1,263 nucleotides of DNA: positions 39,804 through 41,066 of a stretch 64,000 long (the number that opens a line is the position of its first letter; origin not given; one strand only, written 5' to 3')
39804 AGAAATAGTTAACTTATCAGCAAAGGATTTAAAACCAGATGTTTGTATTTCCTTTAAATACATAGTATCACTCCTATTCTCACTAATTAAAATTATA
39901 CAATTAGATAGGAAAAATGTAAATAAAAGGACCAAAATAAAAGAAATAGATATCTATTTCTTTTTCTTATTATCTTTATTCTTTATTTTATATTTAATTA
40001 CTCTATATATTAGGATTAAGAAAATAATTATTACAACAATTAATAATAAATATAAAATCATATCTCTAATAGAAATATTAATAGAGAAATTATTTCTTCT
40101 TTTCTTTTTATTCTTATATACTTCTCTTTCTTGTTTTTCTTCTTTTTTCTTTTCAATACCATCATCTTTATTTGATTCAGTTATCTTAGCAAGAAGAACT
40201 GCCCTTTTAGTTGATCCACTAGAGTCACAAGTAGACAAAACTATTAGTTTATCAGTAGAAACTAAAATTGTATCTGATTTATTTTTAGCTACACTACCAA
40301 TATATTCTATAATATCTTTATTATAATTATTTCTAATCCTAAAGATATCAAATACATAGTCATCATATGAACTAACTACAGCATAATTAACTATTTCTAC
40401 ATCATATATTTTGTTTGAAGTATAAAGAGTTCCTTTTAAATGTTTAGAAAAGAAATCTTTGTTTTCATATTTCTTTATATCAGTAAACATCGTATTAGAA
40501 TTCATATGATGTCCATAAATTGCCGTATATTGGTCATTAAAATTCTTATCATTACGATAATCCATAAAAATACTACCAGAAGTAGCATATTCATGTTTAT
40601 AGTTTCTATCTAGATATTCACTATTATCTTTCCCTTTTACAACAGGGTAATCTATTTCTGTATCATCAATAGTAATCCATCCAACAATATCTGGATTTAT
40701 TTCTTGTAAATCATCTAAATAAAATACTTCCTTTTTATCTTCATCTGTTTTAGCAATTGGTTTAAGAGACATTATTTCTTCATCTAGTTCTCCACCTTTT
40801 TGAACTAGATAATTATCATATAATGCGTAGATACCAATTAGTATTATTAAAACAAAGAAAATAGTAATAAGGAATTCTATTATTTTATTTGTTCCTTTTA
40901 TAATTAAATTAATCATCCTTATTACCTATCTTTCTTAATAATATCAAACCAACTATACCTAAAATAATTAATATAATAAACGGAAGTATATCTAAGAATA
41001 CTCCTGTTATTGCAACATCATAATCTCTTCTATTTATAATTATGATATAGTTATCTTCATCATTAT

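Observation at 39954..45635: Sortase-dependent pilus island inserted between smc and rseP, with a class-B-like sortase and an intact SipA-like signal peptidase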

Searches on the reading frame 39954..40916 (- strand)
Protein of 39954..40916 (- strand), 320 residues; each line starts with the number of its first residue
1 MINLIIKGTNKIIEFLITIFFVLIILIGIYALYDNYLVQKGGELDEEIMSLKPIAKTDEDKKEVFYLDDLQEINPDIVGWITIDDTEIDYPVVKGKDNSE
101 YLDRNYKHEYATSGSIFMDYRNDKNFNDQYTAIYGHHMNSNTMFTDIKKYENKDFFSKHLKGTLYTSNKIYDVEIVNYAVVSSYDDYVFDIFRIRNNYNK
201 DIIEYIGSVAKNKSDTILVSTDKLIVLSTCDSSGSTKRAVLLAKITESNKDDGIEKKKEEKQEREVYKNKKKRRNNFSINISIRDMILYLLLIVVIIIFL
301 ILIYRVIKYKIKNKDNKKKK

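Call 4: search_protein_families(library=pfam, proteins=[window:39954-40916:-], max_evalue=0.01)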
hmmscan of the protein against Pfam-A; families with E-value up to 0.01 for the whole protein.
window:39954-40916:- (320 aa): 3 families
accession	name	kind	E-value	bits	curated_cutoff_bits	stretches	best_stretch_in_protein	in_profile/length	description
PF04203.18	Sortase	-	2.7e-13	50.2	26.6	1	81-244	1-123/125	Sortase domain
PF02009.21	RIFIN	-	0.0024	18.3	32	1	175-319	180-319/327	Rifin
PF20556.3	DUF6768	-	0.0093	16.1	27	0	3-36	33-66/123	Family of unknown function (DUF6768)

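Call 5: search_protein_families(library=ncbifam, proteins=[window:39954-40916:-], max_evalue=0.01)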
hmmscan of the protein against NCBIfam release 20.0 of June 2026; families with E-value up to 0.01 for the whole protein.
window:39954-40916:- (320 aa): 8 families
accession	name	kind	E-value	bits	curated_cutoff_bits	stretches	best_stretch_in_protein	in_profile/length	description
TIGR03064.1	sortase_srtB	equivalog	3.4e-61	206.5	153.75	1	10-240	5-234/235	class B sortase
NF040525.1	SrtB_LPKTxSAVK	exception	3.5e-28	98.3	200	1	57-260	44-254/261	class B sortase, LPKTxAVK-specific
NF042931.1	SAG1386_EF1546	equivalog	0.00013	22.1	80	0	259-316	8-61/158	SAG1386/EF1546 family surface-associated protein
TIGR01076.1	sortase_fam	subfamily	0.0002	21.2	39.35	1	79-177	1-90/136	sortase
NF045848.1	MMCAP2_0566_fam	domain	0.00032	20.1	90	1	274-319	46-90/322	MMCAP2_0566 family conjugal transfer protein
NF045889.1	ICE_Mbov_0396_TM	equivalog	0.00053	19.6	70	1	274-319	44-88/306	Mbov_0396 family ICE element transmembrane protein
TIGR01477.1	RIFIN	paralog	0.00077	19.3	176.95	1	178-319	204-348/356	variant surface antigen, rifin family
NF033745.1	class_C_sortase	subfamily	0.00079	19.2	160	1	49-163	64-170/220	class C sortase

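Call 7: search_solved_structures(query=window:39954-40916:-, max_evalue=0.001, show_alignments=2)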
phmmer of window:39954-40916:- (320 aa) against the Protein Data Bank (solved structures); distinct sequences matched with E-value up to 0.001: 15.
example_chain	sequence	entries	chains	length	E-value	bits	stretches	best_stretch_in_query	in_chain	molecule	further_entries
4y4q_A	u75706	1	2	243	5.9e-40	140.9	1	48-247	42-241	Sortase, SrtB family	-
1rz2_A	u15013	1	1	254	3.8e-36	128.4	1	13-236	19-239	conserved hypothetical protein BA4783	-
2oqw_A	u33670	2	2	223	1.6e-35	126.4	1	46-236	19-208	Sortase B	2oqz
5jcv_A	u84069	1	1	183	1.6e-34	123.1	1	67-236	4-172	Lmo2181 protein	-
3psq_A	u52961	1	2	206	1e-33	120.5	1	60-245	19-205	Hypothetical exported protein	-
1ng5_A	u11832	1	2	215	1.8e-29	106.5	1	67-246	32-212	sortase B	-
4lfd_A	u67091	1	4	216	3.1e-29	105.7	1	67-246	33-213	Sortase B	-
1qx6_A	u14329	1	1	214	3.8e-29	105.4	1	67-246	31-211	NPQTN specific sortase B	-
1qwz_A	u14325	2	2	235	2e-28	103.1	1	68-246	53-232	NPQTN specific sortase B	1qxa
5gyj_A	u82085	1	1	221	1.1e-27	100.7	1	59-240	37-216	Putative peptidase C60B, sortase B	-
6kyc_A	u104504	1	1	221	2.3e-27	99.6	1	59-240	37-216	Putative peptidase C60B, sortase B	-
6kyd_A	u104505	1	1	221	3.3e-27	99.1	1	59-231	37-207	Putative peptidase C60B, sortase B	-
4ux7_A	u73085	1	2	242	4.1e-27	98.8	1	59-239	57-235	PUTATIVE PEPTIDASE C60B, SORTASE B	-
5b23_A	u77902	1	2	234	3.8e-25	92.3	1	56-245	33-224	Uncharacterized protein Sortase B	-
5yfk_A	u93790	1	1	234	1.3e-23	87.3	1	56-244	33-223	Uncharacterized protein Sortase B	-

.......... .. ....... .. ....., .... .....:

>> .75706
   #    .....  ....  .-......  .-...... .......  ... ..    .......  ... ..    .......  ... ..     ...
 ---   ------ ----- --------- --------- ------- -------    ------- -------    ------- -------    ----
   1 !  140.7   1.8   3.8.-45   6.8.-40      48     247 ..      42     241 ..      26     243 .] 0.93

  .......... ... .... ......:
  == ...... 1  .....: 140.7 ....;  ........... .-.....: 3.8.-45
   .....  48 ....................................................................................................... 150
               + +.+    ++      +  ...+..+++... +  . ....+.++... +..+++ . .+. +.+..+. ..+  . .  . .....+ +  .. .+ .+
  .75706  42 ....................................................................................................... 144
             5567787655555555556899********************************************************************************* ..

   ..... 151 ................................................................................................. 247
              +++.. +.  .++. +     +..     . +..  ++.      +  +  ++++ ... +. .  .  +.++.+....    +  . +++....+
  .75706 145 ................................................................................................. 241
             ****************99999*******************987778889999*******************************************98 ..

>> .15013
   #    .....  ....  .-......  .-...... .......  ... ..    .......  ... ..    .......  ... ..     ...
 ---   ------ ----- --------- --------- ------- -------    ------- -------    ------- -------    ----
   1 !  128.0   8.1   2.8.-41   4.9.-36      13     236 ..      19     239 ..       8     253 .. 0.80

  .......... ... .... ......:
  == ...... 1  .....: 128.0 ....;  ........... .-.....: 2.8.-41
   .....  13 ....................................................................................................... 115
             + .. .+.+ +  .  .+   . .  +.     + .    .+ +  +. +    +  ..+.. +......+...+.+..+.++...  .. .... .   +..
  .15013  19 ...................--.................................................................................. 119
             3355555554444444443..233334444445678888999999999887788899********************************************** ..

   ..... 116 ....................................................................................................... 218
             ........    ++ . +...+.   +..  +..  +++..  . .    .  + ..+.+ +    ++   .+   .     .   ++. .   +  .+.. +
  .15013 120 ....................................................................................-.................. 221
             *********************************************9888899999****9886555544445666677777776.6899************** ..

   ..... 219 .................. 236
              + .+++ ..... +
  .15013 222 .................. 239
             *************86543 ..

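Call 13: find_encoding_contigs(protein=window:39954-40916:-, flank=10000, max_places=6)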
Protein window:39954-40916:- (320 aa): 21 contigs read that carry it; 6 places shown.
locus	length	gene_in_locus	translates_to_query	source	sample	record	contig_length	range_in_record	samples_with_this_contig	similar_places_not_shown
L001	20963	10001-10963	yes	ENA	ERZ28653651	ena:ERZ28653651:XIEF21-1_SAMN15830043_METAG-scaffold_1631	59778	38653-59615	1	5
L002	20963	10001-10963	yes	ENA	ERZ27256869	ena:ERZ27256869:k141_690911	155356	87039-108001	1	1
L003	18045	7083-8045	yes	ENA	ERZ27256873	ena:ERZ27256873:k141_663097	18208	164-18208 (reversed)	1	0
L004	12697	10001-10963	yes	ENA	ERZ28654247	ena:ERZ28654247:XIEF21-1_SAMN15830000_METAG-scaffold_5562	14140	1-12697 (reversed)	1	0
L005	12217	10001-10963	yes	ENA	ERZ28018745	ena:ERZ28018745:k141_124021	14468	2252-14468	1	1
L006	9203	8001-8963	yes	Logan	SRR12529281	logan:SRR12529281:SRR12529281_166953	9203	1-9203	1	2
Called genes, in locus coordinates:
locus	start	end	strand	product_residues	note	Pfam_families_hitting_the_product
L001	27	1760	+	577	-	PF00664:ABC_membrane, PF02463:SMC_N (weak), PF00005:ABC_tran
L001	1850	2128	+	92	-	PF00886:Ribosomal_S16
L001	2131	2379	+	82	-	PF13083:KH_KhpA-B, PF07650:KH_2 (weak)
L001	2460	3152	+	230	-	PF01255:Prenyltransf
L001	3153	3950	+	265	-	PF01148:CTP_transf_1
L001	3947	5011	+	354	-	PF02163:Peptidase_M50, PF00595:PDZ, PF13180:PDZ_2, PF17820:PDZ_6 (weak)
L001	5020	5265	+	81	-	-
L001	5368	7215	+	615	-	PF24547:DUF7601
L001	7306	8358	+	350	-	PF24547:DUF7601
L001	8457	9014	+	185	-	PF06024:Orf78 (weak), PF10502:Peptidase_S26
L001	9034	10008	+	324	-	-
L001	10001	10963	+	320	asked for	PF04203:Sortase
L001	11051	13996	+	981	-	PF02463:SMC_N, PF13175:AAA_15 (weak), PF13304:AAA_21 (weak), PF13476:AAA_23, PF13555:AAA_29 (weak), PF06470:SMC_hinge, PF02463:SMC_N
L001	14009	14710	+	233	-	PF12799:LRR_4 (faint)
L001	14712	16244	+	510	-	-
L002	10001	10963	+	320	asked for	PF04203:Sortase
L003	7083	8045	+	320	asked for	PF04203:Sortase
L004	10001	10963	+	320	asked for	PF04203:Sortase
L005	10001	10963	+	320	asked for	PF04203:Sortase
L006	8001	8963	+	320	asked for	PF04203:Sortase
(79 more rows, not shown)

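Call 35: find_homologous_proteins(query=window:39954-40916:-, max_evalue=1e-10)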
Query window:39954-40916:- (320 aa): 172 proteins with E <= 1e-10 among 2819 candidates; the best 120 are listed.
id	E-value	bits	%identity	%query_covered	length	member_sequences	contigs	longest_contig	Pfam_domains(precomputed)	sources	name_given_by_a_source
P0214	3.1e-165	567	83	97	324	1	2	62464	PF04203.19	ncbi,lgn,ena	-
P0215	4.1e-153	527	75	96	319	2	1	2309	PF04203.19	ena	-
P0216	3.1e-97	344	52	98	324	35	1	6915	PF04203.19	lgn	-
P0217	3.3e-73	265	51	78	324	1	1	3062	PF04203.19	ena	-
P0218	1.1e-66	244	41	86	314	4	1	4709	PF04203.19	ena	-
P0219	6.6e-66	241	44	83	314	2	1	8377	PF04203.19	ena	-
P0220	7.1e-66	241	43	84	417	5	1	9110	PF04203.19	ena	-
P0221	6.4e-63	231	41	98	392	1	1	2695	PF04203.19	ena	-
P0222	1.2e-62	230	41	77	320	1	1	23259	PF04203.19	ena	-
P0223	1.7e-61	227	40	84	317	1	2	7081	PF04203.19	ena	-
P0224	4.0e-61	225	40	93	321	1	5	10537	PF04203.19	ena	-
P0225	4.5e-50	189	39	75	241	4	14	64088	PF04203.19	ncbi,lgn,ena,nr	ncbi:MAG: class B sortase [Bacilli bacterium]|nr:class B sortase [Bacilli bacterium]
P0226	1.0e-49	188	42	74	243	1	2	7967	PF04203.19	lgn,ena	-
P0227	1.3e-49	187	40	75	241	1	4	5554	PF04203.19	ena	-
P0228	3.9e-38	150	31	93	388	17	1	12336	PF04203.19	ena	-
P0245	2.4e-30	124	34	63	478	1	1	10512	PF00717.29,PF10502.15,PF04203.19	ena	-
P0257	3.7e-29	120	31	70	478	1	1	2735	PF10502.15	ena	-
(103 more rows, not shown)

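Call 53: find_encoding_contigs(protein=P0214, flank=10000, max_places=2)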
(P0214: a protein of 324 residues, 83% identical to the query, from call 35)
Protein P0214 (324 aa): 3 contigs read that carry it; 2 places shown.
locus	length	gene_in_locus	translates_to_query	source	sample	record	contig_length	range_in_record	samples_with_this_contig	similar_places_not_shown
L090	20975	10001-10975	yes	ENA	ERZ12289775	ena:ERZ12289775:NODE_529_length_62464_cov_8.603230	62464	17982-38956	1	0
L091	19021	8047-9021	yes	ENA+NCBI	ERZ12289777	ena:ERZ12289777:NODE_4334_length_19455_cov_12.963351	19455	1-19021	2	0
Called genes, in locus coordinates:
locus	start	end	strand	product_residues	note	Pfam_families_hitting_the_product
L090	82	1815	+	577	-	PF00664:ABC_membrane, PF02463:SMC_N (weak), PF00005:ABC_tran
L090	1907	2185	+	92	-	PF00886:Ribosomal_S16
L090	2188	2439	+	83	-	PF13083:KH_KhpA-B, PF07650:KH_2 (weak)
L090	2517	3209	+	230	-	PF01255:Prenyltransf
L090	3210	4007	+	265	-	PF01148:CTP_transf_1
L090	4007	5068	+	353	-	PF02163:Peptidase_M50, PF00595:PDZ (weak), PF13180:PDZ_2, PF17820:PDZ_6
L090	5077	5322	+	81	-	-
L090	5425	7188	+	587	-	PF24547:DUF7601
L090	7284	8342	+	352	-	PF24547:DUF7601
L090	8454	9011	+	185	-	PF10502:Peptidase_S26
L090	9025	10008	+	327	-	PF24547:DUF7601 (weak)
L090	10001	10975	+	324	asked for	PF04203:Sortase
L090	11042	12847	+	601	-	PF19484:DUF6020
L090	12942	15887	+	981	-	PF02463:SMC_N, PF13304:AAA_21 (weak), PF13476:AAA_23, PF13555:AAA_29 (weak), PF06470:SMC_hinge, PF02463:SMC_N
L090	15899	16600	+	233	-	PF12799:LRR_4 (faint)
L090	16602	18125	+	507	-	-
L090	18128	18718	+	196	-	-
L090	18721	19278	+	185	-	PF01330:RuvA_N, PF14520:HHH_5, PF07499:RuvA_C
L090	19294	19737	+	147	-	-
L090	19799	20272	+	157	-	-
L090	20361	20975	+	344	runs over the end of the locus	PF05496:RuvB_N, PF07728:AAA_5, PF13173:AAA_14 (weak), PF00004:AAA, PF17864:AAA_lid_4, PF05491:WHD_RuvB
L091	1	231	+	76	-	?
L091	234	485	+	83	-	PF13083:KH_KhpA-B, PF07650:KH_2 (weak)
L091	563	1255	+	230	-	PF01255:Prenyltransf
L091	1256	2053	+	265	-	PF01148:CTP_transf_1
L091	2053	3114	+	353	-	PF02163:Peptidase_M50, PF00595:PDZ (weak), PF13180:PDZ_2, PF17820:PDZ_6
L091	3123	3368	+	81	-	-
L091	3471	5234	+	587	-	PF24547:DUF7601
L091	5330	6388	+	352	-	PF24547:DUF7601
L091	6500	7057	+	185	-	PF10502:Peptidase_S26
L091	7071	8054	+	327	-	PF24547:DUF7601 (weak)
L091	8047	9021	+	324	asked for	PF04203:Sortase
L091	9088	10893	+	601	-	PF19484:DUF6020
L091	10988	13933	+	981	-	PF02463:SMC_N, PF13304:AAA_21 (weak), PF13476:AAA_23, PF13555:AAA_29 (weak), PF06470:SMC_hinge, PF02463:SMC_N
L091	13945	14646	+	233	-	PF12799:LRR_4 (faint)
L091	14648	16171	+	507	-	-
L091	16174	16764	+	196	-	-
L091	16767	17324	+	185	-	PF01330:RuvA_N, PF14520:HHH_5, PF07499:RuvA_C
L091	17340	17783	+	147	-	-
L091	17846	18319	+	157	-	-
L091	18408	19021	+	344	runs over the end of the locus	PF05496:RuvB_N, PF07728:AAA_5, PF13173:AAA_14 (weak), PF00004:AAA, PF17864:AAA_lid_4, PF05491:WHD_RuvB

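Call 54: find_encoding_contigs(protein=P0224, flank=10000, max_places=1)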
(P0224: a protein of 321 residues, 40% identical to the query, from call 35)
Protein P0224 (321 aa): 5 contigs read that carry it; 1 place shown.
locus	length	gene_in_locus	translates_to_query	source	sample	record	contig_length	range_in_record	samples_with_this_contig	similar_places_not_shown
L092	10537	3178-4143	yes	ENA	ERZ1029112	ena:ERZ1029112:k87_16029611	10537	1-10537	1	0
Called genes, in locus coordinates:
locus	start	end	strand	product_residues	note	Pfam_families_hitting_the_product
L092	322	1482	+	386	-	PF24547:DUF7601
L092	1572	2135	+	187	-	PF10502:Peptidase_S26, PF00717:Peptidase_S24 (faint)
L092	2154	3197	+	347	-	-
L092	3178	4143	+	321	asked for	PF04203:Sortase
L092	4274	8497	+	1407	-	PF00150:Cellulase, PF03382:DUF285, PF24547:DUF7601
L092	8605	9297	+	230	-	-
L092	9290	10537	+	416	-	?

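Call 66: search_protein_families(library=pfam, proteins=[P0245, P0257], max_evalue=0.0001)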
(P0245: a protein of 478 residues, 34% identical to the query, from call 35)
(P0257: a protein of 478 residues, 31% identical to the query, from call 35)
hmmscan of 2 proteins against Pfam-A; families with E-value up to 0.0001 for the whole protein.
P0245 (478 aa): 3 families
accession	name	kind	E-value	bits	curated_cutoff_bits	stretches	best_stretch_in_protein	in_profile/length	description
PF10502.14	Peptidase_S26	-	6.2e-26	91.8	22.9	1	329-470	8-164/168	Signal peptidase, peptidase S26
PF04203.18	Sortase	-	3.5e-08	33.7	26.6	1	79-235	2-117/125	Sortase domain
PF00717.28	Peptidase_S24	-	1.2e-05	25.4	23.3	1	346-401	37-90/116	Peptidase S24-like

P0257 (478 aa): 2 families
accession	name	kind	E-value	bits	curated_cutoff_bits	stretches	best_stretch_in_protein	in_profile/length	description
PF10502.14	Peptidase_S26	-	1.3e-23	84.2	22.9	1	329-472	7-166/168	Signal peptidase, peptidase S26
PF04203.18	Sortase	-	2e-06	28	26.6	1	80-244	1-124/125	Sortase domain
